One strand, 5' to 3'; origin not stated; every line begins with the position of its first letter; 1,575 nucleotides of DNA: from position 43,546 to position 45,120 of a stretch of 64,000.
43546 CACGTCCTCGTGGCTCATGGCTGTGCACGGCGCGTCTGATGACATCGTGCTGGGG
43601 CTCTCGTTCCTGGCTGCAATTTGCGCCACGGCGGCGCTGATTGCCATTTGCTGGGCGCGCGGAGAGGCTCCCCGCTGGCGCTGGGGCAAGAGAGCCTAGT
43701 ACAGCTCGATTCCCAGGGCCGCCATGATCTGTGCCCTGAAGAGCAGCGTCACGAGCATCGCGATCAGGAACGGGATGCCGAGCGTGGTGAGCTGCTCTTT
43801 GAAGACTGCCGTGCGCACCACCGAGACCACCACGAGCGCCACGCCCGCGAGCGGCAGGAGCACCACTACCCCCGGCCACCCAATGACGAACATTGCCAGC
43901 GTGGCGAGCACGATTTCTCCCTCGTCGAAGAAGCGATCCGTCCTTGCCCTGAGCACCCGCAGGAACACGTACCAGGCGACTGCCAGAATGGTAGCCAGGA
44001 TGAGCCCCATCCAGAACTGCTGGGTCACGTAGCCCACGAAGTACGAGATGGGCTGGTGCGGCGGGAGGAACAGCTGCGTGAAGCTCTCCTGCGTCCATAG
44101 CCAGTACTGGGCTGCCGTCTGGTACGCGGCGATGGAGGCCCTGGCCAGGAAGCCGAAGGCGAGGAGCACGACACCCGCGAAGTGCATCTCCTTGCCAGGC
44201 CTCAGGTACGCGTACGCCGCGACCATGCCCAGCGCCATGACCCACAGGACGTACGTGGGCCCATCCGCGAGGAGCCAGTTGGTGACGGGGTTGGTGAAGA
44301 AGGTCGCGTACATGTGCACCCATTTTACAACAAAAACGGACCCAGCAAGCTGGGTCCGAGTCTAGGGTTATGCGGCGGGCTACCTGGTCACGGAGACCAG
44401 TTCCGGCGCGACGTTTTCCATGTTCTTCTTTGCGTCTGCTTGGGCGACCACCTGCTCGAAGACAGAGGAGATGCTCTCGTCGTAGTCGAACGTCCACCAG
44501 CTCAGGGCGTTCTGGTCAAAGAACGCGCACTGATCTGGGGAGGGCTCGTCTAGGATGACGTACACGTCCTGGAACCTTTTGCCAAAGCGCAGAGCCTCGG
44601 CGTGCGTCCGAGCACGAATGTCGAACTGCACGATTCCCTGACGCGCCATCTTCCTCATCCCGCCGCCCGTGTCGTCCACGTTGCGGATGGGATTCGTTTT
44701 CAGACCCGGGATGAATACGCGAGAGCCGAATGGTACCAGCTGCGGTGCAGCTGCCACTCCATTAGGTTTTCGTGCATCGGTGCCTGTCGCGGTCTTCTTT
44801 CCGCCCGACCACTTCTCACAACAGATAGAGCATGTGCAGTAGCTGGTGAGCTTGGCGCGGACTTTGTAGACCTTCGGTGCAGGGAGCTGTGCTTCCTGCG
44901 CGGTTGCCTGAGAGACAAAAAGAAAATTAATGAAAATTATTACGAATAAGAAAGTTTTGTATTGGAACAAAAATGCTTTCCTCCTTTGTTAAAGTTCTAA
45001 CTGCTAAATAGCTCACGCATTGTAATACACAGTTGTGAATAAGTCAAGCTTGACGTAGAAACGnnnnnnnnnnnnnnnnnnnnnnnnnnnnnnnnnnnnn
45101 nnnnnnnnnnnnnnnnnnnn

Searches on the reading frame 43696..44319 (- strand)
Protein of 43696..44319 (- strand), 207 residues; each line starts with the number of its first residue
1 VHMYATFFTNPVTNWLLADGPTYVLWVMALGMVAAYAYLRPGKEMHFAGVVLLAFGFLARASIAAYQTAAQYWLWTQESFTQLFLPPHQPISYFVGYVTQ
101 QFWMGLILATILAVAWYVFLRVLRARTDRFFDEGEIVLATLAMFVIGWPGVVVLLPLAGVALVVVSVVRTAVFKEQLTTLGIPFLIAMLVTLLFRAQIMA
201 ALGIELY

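Call 3: search_protein_families(library=pfam, proteins=[window:43696-44319:-], max_evalue=0.1)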
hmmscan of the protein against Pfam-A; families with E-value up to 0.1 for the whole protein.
window:43696-44319:- (207 aa): 0 families

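Call 4: search_protein_families(library=ncbifam, proteins=[window:43696-44319:-], max_evalue=0.1)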
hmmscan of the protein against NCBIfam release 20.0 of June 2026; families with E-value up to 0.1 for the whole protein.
window:43696-44319:- (207 aa): 1 family
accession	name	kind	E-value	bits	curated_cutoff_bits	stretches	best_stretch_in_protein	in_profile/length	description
TIGR02762.1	TraL_TIGR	equivalog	0.067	13.9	30.95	1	92-125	29-60/95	type IV conjugative transfer system protein TraL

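Call 57: find_homologous_proteins(query=window:43696-44319:-)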
Query window:43696-44319:- (207 aa): 5 proteins with E <= 0.001 among 3999 candidates.
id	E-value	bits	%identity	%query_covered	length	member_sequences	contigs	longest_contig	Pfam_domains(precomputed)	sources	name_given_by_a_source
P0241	6.2e-125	433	100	99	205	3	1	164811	-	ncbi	-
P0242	1.1e-77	278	63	99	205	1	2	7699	-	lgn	-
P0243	3.9e-67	244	59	97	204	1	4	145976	-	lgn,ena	-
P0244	5.6e-40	155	45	91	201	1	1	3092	-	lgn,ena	-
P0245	3.0e-8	52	91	17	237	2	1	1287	PF00665.33,PF13276.13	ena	-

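Call 58: find_encoding_contigs(protein=P0241, flank=1000, max_places=2)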
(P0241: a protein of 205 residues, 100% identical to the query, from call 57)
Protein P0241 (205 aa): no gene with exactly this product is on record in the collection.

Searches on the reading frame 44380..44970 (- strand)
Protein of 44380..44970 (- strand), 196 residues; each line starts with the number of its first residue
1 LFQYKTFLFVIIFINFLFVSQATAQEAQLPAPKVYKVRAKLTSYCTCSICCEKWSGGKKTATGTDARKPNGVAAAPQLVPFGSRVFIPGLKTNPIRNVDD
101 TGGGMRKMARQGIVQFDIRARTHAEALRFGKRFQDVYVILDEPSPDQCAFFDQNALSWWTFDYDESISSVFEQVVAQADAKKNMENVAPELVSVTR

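Call 3: search_protein_families(library=pfam, proteins=[window:44380-44970:-], max_evalue=0.1)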
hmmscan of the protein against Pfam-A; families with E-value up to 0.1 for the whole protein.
window:44380-44970:- (196 aa): 2 families
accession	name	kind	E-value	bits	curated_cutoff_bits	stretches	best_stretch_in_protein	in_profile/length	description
PF16422.10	COE1_DBD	-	0.027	14.5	27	1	21-65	121-163/231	Transcription factor COE1 DNA-binding domain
PF06725.17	3D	-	0.04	14.6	23.8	1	72-139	3-71/72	3D domain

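Call 4: search_protein_families(library=ncbifam, proteins=[window:44380-44970:-], max_evalue=0.1)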
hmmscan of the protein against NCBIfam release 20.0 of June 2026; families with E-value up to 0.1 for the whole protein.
window:44380-44970:- (196 aa): 0 families

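Call 63: search_protein_families(library=pfam, proteins=[window:44380-44970:-], max_evalue=0.01)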
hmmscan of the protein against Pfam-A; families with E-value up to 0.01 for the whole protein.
window:44380-44970:- (196 aa): 0 families
